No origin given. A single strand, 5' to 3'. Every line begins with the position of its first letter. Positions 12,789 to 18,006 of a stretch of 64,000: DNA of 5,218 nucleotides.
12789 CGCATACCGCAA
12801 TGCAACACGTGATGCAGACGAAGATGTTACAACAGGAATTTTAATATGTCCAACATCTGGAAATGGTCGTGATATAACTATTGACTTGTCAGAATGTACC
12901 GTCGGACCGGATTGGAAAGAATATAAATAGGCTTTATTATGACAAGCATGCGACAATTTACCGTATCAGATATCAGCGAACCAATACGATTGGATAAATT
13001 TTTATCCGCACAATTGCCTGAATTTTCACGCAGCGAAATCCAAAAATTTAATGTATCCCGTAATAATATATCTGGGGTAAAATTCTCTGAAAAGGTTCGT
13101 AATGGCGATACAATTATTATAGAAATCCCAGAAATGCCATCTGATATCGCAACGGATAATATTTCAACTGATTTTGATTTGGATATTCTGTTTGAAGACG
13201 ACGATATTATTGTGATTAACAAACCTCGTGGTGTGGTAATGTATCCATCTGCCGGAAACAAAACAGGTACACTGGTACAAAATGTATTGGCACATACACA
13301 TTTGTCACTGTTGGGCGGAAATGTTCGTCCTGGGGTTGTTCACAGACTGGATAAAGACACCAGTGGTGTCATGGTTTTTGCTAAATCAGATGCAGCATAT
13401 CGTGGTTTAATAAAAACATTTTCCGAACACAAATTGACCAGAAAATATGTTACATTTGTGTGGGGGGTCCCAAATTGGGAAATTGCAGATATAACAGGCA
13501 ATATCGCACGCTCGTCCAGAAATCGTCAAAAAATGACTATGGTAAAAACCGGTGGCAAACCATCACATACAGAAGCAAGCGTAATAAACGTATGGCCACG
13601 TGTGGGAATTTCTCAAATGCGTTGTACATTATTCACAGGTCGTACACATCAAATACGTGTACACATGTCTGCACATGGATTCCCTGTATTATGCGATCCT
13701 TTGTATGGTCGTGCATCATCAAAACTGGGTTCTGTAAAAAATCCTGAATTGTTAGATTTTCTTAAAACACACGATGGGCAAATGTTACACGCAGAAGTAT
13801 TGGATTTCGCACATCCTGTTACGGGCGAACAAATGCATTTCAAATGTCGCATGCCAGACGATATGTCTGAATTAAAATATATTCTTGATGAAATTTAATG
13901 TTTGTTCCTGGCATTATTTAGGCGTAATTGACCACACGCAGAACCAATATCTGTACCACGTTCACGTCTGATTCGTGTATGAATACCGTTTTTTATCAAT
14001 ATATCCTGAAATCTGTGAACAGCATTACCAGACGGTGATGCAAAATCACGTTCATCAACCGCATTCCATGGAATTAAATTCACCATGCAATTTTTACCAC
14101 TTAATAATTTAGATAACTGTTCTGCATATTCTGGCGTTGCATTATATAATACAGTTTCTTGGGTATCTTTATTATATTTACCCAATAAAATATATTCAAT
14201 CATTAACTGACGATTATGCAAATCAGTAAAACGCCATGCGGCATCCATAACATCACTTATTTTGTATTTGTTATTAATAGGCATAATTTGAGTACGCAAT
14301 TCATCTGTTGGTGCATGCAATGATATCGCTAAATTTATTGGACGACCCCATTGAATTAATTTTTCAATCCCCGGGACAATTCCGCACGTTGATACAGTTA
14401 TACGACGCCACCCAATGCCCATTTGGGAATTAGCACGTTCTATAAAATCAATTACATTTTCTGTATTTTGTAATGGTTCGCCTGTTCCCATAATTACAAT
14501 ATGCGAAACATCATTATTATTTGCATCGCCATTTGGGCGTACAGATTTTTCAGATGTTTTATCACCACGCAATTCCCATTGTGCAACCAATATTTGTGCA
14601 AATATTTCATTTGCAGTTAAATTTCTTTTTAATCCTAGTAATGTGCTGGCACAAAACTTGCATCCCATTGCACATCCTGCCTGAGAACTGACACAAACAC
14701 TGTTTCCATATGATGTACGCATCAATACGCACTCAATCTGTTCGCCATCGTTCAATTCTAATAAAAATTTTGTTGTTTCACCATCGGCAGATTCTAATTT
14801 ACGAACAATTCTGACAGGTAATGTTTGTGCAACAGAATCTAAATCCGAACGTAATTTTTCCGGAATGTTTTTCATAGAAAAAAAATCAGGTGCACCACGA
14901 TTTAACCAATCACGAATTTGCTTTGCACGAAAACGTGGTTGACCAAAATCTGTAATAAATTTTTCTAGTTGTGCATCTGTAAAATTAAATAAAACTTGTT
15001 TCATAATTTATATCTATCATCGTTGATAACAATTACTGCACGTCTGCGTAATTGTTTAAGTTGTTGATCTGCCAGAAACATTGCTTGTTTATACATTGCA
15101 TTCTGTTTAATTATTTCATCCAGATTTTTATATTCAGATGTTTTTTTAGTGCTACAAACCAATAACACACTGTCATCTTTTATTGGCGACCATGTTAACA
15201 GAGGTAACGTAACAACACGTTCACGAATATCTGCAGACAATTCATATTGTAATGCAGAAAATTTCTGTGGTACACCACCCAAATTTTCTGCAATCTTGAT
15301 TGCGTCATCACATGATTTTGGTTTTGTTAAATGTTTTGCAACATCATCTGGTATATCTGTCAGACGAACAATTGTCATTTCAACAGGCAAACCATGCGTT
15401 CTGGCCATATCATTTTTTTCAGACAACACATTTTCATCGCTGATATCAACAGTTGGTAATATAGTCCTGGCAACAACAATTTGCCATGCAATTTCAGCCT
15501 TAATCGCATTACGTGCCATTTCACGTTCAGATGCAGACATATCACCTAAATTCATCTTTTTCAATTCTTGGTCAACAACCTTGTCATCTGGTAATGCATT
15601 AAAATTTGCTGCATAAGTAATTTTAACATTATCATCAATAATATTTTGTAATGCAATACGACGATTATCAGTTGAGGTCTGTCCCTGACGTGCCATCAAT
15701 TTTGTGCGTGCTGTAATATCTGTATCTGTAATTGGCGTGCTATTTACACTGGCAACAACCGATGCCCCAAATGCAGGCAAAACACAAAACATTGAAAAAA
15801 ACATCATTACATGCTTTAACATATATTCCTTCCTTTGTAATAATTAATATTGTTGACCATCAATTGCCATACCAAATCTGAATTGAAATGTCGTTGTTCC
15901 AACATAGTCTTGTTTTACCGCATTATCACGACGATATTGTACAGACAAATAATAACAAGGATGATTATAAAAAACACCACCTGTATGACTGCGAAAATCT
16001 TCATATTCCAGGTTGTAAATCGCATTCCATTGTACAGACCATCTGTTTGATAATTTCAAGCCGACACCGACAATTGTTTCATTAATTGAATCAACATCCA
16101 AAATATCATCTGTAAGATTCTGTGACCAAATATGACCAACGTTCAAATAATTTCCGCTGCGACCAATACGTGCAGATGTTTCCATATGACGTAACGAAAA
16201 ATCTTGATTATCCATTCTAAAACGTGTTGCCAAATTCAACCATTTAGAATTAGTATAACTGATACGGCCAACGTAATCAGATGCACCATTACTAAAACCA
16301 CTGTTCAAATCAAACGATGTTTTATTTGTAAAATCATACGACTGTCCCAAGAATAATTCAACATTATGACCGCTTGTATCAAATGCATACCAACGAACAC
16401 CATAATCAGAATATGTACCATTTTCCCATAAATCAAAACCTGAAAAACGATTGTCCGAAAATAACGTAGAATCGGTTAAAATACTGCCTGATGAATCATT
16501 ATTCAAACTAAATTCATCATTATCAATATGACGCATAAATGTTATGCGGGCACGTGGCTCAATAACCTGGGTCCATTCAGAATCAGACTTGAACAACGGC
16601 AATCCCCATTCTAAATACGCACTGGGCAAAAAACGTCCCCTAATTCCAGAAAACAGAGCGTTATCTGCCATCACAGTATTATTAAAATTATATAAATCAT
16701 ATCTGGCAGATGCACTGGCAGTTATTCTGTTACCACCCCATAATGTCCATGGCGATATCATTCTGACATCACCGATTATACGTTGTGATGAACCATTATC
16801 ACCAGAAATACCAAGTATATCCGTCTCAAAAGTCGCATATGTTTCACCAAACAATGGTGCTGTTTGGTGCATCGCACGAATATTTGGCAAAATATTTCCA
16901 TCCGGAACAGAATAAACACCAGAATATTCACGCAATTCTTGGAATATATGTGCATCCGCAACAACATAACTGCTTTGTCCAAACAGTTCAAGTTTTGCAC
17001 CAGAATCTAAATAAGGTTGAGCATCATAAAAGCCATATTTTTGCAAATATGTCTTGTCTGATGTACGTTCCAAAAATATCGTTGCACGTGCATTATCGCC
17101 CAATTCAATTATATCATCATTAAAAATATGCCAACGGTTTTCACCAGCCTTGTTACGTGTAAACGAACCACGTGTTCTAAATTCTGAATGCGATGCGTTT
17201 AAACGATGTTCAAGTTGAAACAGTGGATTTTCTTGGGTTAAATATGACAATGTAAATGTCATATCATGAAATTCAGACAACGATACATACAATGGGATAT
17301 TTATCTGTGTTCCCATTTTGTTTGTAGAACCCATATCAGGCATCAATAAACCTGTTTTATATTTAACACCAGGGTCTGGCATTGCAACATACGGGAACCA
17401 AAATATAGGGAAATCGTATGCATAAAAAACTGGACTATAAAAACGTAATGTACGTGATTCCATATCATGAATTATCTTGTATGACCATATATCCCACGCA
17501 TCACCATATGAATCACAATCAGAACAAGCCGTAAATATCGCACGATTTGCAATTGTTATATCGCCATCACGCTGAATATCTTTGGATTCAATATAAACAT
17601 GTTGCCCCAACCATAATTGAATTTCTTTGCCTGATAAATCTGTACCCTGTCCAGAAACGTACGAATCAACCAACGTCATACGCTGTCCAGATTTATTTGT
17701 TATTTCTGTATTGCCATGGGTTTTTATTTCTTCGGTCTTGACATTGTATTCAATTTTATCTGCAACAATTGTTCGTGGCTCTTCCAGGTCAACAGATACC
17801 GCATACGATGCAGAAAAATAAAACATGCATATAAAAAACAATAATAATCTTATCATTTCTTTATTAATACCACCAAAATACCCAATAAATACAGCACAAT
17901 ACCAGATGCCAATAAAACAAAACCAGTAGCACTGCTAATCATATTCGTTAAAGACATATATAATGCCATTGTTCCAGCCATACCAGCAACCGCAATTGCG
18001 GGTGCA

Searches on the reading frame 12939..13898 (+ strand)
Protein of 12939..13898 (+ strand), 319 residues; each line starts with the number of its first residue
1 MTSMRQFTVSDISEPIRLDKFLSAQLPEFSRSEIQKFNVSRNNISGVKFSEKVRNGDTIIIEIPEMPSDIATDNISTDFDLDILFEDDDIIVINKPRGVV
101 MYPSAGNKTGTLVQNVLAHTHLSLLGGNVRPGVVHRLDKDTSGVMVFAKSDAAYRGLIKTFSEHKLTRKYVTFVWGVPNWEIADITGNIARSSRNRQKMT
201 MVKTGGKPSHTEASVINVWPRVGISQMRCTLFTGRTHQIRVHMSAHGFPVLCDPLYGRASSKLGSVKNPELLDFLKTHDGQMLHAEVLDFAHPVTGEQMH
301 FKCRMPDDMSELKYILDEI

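Call 15: search_protein_families(library=pfam, proteins=[window:12939-13898:+], max_evalue=0.001)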
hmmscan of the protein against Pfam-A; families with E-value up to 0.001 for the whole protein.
window:12939-13898:+ (319 aa): 1 family
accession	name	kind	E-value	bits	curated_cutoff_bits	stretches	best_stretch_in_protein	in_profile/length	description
PF00849.27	PseudoU_synth_2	-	2.8e-26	93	26.8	1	89-245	1-152/152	RNA pseudouridylate synthase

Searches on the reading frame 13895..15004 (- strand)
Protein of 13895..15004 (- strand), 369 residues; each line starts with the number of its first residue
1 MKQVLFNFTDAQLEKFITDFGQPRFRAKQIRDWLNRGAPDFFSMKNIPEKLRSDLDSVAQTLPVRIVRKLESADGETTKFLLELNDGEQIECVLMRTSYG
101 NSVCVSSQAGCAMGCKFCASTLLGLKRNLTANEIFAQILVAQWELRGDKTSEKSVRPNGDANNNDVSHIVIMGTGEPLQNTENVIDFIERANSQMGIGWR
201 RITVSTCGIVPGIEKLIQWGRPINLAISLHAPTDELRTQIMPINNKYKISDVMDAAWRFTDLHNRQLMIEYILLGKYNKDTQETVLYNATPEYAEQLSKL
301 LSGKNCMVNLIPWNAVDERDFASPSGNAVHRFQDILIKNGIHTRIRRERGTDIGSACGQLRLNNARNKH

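Call 15: search_protein_families(library=pfam, proteins=[window:13895-15004:-], max_evalue=0.001)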
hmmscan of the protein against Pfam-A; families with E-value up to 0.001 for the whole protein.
window:13895-15004:- (369 aa): 2 families
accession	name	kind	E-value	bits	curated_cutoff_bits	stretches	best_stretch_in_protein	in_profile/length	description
PF04055.27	Radical_SAM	-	2e-12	48.1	29.5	1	167-284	46-162/166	Radical SAM superfamily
PF21016.3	RlmN_N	-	1.1e-11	44.7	24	1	5-59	3-58/60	Ribosomal RNA large subunit methyltransferase N-terminal domain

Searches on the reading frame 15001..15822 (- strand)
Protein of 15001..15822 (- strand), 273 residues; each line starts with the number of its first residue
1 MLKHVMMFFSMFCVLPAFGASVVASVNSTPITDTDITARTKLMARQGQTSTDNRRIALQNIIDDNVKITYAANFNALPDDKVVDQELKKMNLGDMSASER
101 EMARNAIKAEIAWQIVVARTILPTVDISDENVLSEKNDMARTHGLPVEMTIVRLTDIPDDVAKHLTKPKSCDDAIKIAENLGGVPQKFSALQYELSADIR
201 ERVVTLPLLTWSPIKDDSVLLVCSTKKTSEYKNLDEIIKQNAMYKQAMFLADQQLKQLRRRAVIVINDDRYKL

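Call 16: search_protein_families(library=pfam, proteins=[window:15001-15822:-], max_evalue=0.001)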
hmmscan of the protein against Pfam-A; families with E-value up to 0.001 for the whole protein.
window:15001-15822:- (273 aa): 0 families

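Call 21: search_protein_families(library=pfam, proteins=[window:15001-15822:-], max_evalue=5)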
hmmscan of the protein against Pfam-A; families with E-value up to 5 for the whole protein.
window:15001-15822:- (273 aa): 2 families
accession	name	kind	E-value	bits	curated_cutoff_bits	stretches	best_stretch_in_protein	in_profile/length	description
PF15104.11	CFAP141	-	0.028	14.8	27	1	226-261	23-58/86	Cilia- and flagella-associated protein 141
PF13624.11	SurA_N_3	-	0.087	13.1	27.2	1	19-90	37-120/162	SurA-like N-terminal domain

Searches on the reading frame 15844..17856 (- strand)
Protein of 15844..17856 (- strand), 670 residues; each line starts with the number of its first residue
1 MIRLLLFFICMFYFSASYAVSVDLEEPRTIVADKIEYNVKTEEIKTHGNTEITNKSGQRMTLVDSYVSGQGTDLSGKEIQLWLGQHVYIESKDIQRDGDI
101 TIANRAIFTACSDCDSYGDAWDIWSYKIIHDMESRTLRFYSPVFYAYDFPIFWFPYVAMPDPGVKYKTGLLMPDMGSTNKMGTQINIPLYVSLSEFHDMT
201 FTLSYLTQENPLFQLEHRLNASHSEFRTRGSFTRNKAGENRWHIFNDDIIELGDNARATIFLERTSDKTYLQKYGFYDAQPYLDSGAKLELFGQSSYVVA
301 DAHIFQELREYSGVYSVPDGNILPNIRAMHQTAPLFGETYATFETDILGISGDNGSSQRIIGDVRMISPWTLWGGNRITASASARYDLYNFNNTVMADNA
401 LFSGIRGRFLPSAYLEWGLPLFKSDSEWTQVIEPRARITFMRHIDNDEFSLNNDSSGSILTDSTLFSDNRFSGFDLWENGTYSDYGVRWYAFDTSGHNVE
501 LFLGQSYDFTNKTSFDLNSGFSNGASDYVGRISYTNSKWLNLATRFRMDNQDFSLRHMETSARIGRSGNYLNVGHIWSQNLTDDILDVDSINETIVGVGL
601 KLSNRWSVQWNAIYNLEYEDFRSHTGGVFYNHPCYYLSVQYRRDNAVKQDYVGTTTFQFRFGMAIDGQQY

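Call 16: search_protein_families(library=pfam, proteins=[window:15844-17856:-], max_evalue=0.001)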
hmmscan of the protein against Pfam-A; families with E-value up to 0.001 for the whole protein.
window:15844-17856:- (670 aa): 1 family
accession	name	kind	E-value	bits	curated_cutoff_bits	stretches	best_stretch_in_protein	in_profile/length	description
PF04453.20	LptD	-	8.1e-37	127.9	22.4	1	240-606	2-384/384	LPS transport system D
